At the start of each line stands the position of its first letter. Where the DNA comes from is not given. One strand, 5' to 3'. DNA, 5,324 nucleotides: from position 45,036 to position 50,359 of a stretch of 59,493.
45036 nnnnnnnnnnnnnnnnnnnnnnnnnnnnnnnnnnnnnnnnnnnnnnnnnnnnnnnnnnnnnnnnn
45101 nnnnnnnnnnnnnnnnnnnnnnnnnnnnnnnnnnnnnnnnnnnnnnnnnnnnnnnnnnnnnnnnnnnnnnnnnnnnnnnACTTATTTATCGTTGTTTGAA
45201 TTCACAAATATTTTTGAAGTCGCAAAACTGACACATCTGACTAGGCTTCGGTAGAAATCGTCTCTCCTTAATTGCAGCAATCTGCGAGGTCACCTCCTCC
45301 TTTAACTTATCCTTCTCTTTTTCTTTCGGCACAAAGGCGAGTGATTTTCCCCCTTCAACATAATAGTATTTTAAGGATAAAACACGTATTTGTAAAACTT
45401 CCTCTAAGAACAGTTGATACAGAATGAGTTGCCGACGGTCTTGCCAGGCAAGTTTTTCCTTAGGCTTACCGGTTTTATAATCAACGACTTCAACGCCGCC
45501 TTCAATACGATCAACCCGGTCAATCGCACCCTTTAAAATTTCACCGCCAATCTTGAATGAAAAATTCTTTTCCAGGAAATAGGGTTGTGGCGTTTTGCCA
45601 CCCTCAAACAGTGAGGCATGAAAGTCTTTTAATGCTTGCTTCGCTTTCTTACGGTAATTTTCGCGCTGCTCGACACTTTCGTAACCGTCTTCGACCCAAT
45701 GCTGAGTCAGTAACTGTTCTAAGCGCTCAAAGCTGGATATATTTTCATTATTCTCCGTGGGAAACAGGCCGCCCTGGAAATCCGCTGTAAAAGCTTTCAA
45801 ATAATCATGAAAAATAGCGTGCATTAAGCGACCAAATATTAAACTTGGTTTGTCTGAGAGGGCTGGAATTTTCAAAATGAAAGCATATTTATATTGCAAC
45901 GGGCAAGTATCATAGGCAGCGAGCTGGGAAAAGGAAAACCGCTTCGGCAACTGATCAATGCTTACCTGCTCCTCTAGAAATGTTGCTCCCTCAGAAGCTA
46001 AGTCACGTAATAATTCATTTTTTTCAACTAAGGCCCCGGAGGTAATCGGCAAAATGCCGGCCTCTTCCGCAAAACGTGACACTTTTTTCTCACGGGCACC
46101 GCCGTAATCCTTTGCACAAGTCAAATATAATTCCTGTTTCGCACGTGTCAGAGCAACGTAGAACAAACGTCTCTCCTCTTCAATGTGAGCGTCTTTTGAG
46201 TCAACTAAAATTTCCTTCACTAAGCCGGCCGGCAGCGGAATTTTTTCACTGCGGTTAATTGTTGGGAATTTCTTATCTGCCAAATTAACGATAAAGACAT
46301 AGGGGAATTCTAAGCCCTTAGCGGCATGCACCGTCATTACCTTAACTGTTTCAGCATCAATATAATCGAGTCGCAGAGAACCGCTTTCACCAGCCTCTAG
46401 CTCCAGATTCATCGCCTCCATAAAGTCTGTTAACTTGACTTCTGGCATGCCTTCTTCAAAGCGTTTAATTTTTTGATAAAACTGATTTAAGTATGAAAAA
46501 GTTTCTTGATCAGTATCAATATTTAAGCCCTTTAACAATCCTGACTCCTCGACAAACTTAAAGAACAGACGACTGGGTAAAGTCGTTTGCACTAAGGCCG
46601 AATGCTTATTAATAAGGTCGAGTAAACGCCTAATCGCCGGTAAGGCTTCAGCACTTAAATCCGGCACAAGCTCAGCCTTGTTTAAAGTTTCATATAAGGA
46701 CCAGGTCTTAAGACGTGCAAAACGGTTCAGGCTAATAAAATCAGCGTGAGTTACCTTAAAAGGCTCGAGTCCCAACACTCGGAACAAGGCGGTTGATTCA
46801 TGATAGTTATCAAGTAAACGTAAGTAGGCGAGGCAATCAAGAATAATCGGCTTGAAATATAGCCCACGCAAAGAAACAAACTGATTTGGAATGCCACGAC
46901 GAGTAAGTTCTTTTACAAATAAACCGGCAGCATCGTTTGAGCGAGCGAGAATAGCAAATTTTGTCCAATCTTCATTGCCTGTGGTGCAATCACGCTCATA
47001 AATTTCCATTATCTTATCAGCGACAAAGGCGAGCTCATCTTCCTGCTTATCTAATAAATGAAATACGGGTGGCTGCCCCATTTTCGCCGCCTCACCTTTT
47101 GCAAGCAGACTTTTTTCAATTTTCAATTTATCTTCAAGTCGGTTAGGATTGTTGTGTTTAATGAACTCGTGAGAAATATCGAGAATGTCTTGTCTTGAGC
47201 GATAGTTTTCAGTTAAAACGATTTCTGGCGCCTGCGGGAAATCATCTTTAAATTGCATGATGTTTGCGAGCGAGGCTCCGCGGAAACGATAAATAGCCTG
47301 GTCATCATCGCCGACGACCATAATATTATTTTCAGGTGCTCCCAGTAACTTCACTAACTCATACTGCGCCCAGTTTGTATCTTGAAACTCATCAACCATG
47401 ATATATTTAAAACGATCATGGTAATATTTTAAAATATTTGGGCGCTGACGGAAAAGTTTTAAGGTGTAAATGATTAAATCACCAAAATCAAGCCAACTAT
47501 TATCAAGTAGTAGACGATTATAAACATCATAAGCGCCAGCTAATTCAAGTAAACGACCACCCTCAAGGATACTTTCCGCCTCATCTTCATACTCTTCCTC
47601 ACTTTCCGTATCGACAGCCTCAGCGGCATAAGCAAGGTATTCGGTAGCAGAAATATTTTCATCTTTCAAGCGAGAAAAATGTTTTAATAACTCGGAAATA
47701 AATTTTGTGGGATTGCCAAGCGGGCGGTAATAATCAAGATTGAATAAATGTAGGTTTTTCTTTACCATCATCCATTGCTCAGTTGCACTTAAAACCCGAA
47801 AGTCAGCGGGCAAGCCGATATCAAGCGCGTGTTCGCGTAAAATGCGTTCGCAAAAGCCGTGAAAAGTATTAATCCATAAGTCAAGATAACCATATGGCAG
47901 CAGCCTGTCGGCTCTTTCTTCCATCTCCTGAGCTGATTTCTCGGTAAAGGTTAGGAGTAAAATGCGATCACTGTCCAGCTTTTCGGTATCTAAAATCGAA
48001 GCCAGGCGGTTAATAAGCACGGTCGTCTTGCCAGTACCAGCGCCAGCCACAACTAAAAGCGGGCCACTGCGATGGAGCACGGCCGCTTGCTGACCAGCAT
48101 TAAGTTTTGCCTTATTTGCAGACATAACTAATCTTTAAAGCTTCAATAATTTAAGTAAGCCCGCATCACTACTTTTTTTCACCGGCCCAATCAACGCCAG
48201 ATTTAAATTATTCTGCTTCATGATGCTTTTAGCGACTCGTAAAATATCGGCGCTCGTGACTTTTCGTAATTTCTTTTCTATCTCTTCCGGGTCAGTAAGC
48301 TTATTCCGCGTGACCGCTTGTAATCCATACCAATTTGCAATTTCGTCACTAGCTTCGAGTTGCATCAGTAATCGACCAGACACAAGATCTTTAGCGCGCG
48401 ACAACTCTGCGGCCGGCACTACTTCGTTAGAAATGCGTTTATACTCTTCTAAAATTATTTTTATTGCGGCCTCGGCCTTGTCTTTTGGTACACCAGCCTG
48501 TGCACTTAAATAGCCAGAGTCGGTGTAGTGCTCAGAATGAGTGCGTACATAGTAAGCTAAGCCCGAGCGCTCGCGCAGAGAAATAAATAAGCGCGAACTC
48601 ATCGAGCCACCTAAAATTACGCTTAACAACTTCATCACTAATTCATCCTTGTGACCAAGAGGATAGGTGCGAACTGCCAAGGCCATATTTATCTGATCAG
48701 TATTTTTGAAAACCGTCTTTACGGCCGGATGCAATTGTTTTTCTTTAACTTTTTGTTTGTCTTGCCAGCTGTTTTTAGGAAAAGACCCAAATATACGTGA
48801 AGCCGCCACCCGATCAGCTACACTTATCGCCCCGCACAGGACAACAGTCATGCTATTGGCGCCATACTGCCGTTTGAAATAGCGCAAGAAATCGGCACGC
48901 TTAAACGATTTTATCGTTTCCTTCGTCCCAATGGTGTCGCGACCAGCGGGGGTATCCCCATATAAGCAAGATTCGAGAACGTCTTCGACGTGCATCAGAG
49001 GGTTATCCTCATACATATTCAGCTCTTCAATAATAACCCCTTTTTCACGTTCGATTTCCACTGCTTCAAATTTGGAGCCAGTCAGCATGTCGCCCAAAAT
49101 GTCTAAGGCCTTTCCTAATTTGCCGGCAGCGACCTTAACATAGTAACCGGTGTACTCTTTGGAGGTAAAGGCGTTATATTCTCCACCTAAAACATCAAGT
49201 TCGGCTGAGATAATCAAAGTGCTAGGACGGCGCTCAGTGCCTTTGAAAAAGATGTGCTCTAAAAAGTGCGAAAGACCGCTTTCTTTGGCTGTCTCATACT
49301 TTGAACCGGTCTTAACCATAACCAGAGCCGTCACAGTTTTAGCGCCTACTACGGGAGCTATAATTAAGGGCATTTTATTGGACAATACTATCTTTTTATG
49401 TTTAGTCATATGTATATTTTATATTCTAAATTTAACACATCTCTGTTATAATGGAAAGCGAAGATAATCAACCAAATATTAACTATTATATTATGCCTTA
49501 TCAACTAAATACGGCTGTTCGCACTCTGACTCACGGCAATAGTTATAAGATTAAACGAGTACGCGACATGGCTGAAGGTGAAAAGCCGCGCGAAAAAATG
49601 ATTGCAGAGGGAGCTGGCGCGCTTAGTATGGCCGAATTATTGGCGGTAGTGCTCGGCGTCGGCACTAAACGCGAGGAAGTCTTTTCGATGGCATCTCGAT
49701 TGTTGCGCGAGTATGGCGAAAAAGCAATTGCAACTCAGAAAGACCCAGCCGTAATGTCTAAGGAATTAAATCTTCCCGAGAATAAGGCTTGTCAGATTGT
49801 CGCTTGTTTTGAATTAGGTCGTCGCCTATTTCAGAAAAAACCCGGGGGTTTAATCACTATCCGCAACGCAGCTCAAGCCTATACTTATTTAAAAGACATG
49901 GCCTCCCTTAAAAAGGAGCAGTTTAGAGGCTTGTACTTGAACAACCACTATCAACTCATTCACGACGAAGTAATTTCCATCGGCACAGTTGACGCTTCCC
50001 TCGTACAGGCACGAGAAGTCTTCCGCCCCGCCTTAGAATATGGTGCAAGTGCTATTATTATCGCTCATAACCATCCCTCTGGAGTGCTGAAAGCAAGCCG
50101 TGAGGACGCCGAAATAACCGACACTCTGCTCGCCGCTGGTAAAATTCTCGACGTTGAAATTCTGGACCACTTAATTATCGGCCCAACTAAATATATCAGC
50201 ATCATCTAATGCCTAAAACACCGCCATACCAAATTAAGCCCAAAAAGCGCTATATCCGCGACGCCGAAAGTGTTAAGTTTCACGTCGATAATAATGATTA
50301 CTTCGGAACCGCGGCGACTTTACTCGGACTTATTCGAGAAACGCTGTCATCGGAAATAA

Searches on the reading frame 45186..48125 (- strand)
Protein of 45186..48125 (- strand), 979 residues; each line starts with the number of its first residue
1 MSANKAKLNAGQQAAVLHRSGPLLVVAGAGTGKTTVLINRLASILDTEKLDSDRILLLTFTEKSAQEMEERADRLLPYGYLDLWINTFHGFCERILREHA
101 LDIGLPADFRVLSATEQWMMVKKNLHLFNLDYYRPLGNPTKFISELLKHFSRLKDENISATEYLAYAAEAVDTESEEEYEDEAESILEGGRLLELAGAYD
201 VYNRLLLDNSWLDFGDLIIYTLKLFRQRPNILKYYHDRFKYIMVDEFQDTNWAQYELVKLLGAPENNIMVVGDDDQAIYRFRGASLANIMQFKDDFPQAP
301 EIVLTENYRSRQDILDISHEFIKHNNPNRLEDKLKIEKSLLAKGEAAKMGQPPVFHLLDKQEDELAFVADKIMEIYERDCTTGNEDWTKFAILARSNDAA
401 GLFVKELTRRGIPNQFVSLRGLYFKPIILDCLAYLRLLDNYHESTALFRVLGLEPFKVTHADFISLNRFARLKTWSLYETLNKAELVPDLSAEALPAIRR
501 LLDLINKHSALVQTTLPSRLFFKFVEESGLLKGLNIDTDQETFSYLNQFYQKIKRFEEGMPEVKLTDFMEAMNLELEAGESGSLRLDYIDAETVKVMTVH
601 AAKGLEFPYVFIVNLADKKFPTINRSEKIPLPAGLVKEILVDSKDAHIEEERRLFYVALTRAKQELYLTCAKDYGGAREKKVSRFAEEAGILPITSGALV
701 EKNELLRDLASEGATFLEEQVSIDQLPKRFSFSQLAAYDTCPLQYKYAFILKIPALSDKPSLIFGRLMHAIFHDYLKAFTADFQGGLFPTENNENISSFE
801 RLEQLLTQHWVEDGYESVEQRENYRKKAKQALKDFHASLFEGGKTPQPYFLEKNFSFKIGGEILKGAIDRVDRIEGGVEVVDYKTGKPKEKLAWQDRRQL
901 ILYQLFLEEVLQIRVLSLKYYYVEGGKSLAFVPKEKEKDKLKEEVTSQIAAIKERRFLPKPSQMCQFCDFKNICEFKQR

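Call 8: search_protein_families(library=pfam, proteins=[window:45186-48125:-], max_evalue=0.001)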
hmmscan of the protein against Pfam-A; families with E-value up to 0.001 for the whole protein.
window:45186-48125:- (979 aa): 9 families
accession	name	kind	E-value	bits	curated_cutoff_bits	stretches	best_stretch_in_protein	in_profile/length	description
PF00580.27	UvrD-helicase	-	2.6e-74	250.8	23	1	8-297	1-271/271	UvrD/REP helicase N-terminal domain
PF13361.12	UvrD_C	-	5.8e-53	181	25.6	1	302-672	1-349/350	UvrD-like helicase C-terminal domain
PF12705.13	PDDEXK_1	-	7.2e-35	121.5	22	1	729-975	1-247/247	PD-(D/E)XK nuclease superfamily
PF13245.12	AAA_19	-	4.3e-23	82.4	25.1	1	12-282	1-134/134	AAA domain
PF13538.12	UvrD_C_2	-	1.4e-12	47.7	27.4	2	646-669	29-52/52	UvrD-like helicase C-terminal domain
PF01443.25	Viral_helicase1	-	2.4e-07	31.2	21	0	640-668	196-226/228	Viral superfamily 1 RNA helicase core domain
PF13604.12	AAA_30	-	4.4e-07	30.3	27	1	7-72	1-66/191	AAA domain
PF01930.23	Cas_Cas4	-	2.4e-06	28.2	22.7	1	861-974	52-158/160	Domain of unknown function DUF83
PF13087.12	AAA_12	-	0.00083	19.4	27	0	592-671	137-193/195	AAA domain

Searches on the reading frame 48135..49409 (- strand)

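Call 8: search_protein_families(library=pfam, proteins=[window:48135-49409:-], max_evalue=0.001)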
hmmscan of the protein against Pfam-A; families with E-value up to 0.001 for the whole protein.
window:48135-49409:- (424 aa): 2 families
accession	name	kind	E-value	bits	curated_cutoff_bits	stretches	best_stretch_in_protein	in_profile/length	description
PF00675.25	Peptidase_M16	-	3.6e-37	128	22.3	1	23-162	10-148/149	Insulinase (Peptidase family M16)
PF05193.26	Peptidase_M16_C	-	2.6e-33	115.9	23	1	169-341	2-179/181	Peptidase M16 inactive domain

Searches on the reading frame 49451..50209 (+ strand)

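Call 8: search_protein_families(library=pfam, proteins=[window:49451-50209:+], max_evalue=0.001)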
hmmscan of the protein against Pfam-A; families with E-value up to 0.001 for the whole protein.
window:49451-50209:+ (252 aa): 2 families
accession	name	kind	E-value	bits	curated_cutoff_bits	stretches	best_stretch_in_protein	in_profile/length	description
PF04002.20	RadC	-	3.4e-38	130.7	22.1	1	137-251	1-116/121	RadC-like JAB domain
PF20582.4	UPF0758_N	-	3.5e-16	59.5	27.1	1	37-89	1-53/77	UPF0758 N-terminal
